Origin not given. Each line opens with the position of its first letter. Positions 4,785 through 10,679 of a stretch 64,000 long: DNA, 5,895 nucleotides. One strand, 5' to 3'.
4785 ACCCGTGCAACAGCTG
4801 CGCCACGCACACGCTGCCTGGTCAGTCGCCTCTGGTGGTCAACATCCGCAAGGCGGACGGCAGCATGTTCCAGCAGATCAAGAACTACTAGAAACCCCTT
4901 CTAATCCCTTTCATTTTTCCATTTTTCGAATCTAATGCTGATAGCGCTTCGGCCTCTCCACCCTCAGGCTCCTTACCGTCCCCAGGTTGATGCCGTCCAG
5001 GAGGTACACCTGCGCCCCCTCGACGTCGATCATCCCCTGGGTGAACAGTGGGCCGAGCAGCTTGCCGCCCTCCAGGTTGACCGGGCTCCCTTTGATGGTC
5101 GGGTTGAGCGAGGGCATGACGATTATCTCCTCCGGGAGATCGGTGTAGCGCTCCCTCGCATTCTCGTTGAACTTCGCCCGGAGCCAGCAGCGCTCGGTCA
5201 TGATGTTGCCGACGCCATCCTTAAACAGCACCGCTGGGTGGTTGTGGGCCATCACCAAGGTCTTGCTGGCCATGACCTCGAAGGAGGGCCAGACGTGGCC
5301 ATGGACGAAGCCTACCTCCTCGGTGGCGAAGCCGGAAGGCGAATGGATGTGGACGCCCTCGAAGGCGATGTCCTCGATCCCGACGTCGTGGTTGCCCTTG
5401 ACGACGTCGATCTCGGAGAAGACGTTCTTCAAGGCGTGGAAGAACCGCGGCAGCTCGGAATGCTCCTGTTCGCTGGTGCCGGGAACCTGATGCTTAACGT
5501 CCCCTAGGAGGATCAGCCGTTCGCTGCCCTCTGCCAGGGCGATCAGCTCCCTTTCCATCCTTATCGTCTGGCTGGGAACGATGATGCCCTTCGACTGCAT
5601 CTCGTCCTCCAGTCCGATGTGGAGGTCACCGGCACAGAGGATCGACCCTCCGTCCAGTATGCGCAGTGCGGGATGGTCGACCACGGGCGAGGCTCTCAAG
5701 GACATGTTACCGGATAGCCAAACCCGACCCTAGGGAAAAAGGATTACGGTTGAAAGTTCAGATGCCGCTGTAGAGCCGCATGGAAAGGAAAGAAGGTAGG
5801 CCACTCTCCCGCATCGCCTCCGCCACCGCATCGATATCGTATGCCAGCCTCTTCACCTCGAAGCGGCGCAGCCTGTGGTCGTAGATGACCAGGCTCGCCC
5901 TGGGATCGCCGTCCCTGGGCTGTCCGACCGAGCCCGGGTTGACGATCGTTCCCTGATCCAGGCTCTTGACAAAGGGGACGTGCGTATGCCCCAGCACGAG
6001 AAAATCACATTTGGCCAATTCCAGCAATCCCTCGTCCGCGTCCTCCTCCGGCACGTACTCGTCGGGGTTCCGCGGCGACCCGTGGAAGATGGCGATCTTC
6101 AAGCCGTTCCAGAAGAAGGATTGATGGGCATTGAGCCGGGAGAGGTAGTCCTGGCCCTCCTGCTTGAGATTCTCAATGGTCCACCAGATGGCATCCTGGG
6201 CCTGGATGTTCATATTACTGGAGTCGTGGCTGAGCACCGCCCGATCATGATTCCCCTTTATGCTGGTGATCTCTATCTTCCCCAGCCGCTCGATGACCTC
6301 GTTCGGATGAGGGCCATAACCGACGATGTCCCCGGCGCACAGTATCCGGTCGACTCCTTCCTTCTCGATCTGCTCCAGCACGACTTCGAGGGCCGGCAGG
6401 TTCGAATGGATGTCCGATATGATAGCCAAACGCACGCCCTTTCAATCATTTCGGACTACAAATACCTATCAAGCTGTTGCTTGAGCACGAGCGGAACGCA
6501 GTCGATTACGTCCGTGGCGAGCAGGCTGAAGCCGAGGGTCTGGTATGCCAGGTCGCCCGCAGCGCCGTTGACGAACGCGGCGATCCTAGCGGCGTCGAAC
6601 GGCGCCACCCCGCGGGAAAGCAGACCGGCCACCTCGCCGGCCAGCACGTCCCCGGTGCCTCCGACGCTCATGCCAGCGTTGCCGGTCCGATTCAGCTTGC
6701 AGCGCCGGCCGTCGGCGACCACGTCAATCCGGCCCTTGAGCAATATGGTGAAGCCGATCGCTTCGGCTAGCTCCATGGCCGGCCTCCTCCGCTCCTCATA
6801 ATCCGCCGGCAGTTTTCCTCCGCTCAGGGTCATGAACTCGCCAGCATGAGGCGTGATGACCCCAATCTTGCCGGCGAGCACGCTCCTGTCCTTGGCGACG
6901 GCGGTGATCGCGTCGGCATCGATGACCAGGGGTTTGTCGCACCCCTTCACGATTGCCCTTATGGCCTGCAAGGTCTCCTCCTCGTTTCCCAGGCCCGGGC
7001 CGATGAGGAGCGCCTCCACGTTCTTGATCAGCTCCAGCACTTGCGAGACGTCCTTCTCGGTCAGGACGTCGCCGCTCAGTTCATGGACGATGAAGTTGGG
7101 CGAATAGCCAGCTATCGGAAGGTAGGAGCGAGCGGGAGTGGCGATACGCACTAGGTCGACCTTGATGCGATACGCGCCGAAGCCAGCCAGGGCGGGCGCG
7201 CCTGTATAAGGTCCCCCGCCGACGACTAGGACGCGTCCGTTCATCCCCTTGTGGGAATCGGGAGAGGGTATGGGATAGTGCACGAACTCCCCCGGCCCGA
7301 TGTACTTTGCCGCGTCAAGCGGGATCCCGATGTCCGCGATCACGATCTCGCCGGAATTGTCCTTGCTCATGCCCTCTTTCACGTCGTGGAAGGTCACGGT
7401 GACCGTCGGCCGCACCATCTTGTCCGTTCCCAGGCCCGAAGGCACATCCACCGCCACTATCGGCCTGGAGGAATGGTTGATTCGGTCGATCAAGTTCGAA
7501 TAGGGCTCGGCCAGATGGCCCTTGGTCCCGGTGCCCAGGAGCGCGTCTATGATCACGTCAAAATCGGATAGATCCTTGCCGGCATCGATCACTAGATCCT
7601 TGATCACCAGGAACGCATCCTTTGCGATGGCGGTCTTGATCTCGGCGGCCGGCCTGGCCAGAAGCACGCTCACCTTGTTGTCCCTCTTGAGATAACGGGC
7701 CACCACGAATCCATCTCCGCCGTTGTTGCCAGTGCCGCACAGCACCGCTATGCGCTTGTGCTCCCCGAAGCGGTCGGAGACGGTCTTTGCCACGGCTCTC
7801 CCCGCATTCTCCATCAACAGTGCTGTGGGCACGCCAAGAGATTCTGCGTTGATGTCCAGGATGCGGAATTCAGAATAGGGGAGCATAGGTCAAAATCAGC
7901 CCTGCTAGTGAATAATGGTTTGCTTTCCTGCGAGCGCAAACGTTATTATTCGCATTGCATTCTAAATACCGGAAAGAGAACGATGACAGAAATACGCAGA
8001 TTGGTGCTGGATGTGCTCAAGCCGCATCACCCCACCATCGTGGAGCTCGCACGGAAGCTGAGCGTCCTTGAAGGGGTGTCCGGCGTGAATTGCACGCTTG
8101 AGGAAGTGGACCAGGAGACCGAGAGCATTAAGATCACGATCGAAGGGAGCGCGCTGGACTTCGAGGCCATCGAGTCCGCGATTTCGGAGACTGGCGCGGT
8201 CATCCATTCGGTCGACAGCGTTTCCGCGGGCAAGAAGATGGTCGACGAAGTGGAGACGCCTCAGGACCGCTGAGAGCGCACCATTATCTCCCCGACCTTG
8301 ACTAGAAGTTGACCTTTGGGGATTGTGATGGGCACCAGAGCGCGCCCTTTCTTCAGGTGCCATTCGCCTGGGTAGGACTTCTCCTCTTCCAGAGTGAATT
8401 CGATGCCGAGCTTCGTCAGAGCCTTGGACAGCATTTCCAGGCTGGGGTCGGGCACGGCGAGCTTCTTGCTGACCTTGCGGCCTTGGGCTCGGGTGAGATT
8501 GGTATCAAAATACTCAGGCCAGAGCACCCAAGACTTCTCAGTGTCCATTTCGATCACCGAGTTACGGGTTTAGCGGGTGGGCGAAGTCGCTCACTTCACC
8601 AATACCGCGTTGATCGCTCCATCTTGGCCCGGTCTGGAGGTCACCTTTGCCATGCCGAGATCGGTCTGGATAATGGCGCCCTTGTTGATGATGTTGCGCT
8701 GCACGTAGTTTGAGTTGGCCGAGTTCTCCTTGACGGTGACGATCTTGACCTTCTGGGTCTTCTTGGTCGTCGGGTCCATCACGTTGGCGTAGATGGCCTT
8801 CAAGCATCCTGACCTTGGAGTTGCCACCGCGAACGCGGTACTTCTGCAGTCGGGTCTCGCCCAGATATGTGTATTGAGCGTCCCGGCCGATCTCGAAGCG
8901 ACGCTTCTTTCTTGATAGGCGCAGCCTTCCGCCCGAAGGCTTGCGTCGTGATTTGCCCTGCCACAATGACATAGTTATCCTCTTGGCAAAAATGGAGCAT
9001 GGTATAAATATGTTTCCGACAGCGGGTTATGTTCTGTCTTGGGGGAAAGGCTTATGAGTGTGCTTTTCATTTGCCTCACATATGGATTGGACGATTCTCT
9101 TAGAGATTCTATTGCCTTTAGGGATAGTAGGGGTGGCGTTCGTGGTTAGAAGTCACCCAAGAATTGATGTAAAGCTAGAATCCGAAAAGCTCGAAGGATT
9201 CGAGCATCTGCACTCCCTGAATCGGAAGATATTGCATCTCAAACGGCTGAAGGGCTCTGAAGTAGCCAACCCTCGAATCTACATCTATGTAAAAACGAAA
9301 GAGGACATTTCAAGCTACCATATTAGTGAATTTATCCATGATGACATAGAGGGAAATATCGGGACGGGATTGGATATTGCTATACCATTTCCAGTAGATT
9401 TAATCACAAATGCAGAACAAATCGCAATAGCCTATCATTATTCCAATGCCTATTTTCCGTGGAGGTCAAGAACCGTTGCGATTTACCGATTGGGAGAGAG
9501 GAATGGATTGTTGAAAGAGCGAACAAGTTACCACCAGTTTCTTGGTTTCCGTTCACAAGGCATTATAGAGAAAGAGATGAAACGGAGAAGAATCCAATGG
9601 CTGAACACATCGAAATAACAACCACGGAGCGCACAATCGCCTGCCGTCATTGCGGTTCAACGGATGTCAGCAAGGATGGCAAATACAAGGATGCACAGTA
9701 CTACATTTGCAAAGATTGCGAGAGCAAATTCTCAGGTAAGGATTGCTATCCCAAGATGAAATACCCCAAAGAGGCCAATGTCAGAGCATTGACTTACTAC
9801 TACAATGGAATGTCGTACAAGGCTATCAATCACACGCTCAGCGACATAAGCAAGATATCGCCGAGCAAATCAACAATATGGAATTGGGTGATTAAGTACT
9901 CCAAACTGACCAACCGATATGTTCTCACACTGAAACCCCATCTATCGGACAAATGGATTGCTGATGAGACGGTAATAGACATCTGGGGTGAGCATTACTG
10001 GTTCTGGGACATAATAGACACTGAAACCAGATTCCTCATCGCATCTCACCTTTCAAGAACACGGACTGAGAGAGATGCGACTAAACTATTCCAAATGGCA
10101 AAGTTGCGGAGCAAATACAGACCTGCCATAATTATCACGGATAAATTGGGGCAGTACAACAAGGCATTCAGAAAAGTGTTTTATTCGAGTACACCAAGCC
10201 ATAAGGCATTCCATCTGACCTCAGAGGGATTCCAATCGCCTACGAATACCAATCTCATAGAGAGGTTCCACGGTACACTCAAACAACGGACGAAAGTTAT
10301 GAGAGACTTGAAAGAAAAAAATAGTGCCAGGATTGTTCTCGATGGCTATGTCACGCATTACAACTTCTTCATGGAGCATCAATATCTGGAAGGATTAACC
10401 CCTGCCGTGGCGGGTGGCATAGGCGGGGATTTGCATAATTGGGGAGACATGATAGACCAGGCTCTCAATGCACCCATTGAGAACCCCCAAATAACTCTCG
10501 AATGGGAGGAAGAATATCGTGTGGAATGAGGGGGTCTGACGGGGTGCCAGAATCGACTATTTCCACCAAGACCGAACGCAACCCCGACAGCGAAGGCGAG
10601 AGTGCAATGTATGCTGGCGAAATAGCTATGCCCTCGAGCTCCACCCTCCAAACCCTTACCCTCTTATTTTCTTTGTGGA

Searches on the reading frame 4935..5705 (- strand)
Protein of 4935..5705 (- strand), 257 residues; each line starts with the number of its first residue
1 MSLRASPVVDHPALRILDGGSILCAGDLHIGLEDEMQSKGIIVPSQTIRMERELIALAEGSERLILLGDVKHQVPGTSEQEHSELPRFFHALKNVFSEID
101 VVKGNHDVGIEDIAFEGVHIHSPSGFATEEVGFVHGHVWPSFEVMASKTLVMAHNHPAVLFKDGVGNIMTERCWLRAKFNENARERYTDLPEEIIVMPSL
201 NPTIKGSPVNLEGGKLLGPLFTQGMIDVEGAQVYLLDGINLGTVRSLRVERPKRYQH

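Call 52: find_related_loci(query=window:4935-5705:-, collection=metagenome_contigs, flank=10000)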
Query window:4935-5705:- (257 aa) in metagenome_contigs; peptide patterns used: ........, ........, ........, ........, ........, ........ (x = any residue, [..] = any of these).
96 stretches matched a pattern; 14 encode a relative of the query (tblastn E <= 1e-3); 14 distinct loci.
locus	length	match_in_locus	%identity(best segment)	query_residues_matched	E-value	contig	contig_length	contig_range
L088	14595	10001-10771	90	1-257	2e-162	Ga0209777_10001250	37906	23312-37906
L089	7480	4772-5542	90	1-257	2e-162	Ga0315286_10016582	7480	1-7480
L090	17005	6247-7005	75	3-255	8e-133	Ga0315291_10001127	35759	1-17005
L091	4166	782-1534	75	6-255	4e-133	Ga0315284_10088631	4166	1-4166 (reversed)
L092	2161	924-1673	75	7-255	2e-138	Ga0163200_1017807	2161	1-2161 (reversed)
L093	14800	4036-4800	71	2-256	3e-127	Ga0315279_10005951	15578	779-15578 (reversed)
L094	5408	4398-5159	73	3-255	1e-127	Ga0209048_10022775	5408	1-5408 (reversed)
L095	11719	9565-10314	71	6-255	6e-126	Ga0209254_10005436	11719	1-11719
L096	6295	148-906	72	5-256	8e-124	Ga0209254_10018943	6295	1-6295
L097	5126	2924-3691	69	2-256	4e-124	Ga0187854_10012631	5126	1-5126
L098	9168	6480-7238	70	5-256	5e-123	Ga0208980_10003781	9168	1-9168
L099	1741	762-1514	69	6-255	9e-129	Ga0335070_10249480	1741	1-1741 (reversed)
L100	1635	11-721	70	19-255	6e-124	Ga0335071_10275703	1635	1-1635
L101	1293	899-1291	90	1-131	1e-80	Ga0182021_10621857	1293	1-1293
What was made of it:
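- Tried and rejected: The metagenome scan with the neighbour gene gave a best match of 90% (call 52).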

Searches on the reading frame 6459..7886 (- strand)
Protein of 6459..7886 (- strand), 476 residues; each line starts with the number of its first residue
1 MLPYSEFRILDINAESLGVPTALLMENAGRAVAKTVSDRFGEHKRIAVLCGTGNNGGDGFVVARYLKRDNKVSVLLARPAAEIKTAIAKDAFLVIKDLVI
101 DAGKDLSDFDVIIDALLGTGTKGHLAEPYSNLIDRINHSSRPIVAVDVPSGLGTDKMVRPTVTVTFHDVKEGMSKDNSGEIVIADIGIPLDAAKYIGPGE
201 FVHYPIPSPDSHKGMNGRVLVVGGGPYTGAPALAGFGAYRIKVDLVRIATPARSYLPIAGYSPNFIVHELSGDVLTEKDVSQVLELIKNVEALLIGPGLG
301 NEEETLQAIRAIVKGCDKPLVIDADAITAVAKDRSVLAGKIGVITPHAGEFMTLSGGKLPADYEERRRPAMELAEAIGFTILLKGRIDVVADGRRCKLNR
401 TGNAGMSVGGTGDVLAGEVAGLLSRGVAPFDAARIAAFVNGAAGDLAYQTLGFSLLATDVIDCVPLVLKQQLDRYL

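Call 11: find_related_loci(query=window:6459-7886:-, collection=genome_contigs, flank=10000)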
Query window:6459-7886:- (476 aa) in genome_contigs; peptide patterns used: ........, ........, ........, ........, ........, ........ (x = any residue, [..] = any of these).
600 stretches matched a pattern (row limit reached: there are more); 588 encode a relative of the query (tblastn E <= 1e-3); the best 80 are kept; 80 distinct loci.
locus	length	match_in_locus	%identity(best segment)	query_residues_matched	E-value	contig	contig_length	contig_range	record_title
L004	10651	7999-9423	83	1-476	0e+0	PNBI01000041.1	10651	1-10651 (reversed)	MAG: Methanomassiliicoccaceae archaeon isolate fen_33 73.20110800_E3D.115_contig_198279, whole genome shotgun sequence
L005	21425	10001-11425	57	1-474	2e-178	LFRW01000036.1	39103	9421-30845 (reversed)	MAG: Methanomicrobia archaeon DTU008 scaffold21885, whole genome shotgun sequence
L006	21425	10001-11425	60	1-474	1e-176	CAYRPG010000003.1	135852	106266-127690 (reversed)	MAG TPA_asm: uncultured Methanomassiliicoccus sp. isolate SRP216815_co1_24 genome assembly, contig: NODE_154_length_1358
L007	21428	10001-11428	54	1-470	2e-153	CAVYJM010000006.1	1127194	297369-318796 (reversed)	MAG: uncultured Thermoplasmata archaeon isolate MFD01299.bin.2.33 genome assembly, contig: contig_17467, whole genome sh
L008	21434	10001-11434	54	1-476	6e-152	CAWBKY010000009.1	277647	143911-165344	MAG: Methanomassiliicoccaceae archaeon isolate MFD02979.bin.2.97 genome assembly, contig: contig_83753, whole genome sho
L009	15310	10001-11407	50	6-472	9e-140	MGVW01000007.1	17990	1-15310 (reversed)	MAG: Euryarchaeota archaeon RBG_13_57_23 RBG_13_scaffold_12412, whole genome shotgun sequence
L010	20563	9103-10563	46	1-476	1e-137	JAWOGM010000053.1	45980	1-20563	MAG: Thermoplasmatota archaeon isolate BLK6-3.bin.281 k191_610664, whole genome shotgun sequence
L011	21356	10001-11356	47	1-472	2e-134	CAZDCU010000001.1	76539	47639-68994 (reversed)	MAG TPA_asm: uncultured Methanomassiliicoccales archaeon isolate binchicken_co354_112 genome assembly, contig: NODE_175_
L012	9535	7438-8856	44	1-471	1e-121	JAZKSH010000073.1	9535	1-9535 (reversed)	MAG: Thermoplasmatota archaeon isolate NA-30cm_bin.11 NODE_853_length_9535_cov_9.285654, whole genome shotgun sequence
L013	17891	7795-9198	44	1-468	9e-118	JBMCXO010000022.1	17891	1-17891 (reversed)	MAG: Candidatus Natronoplasma sp. isolate D5M12_42 NODE_1115_length_17891_cov_10.033808, whole genome shotgun sequence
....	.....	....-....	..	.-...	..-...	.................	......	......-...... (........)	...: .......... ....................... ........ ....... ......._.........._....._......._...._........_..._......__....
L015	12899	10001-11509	44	1-475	9e-115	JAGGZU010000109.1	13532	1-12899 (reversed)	MAG: Thermoplasmata archaeon isolate AUK212 PB_MBMC_166_c_000000000010, whole genome shotgun sequence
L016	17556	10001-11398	44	1-469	5e-108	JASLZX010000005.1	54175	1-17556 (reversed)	MAG: Candidatus Poseidoniia archaeon isolate ETNP2_MAG_80 NODE_5_length_54175_cov_8.296443, whole genome shotgun sequenc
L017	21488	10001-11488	42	6-474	2e-103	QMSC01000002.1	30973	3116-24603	MAG: Thermoprotei archaeon isolate B14_G17 B14_Guay17_scaffold_00116, whole genome shotgun sequence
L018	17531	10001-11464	39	2-470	2e-99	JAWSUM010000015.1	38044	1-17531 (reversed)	MAG: Methanolobus sp. isolate B4G8CH4-11 NODE_266_length_38044_cov_5.609440, whole genome shotgun sequence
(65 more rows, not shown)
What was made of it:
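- Tried and rejected: The GTDB representatives scan gave a best YjeF match of 83% (call 11).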

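Call 12: find_encoding_contigs(protein=window:6459-7886:-, flank=10000, max_places=10)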
Protein window:6459-7886:- (476 aa): no gene with exactly this product is on record in the collection.
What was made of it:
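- Tried and rejected: The exact-protein look-up was empty (call 12).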

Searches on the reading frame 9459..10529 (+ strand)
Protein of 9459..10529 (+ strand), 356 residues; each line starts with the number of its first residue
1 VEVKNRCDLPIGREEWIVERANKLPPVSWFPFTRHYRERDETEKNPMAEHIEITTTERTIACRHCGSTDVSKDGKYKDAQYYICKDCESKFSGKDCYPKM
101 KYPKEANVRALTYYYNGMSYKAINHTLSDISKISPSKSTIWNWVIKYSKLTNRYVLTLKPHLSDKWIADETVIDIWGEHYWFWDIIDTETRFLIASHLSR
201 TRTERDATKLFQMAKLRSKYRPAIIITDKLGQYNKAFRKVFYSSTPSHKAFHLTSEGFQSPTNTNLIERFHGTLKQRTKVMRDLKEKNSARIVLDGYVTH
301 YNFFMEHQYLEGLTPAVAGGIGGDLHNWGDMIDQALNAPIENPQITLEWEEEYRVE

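Call 19: search_protein_families(library=pfam, proteins=[window:9459-10529:+], max_evalue=0.001)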
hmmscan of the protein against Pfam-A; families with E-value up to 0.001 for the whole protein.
window:9459-10529:+ (356 aa): 3 families
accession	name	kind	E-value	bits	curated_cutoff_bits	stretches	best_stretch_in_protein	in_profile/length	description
PF13610.12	DDE_Tnp_IS240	-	2.4e-21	76.8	27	1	164-301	2-133/139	DDE domain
PF00665.32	rve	-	6.8e-07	29.9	32.6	1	164-240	6-86/102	Integrase core domain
PF13683.12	rve_3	-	1.9e-06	28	26.5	1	260-315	12-67/67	Integrase core domain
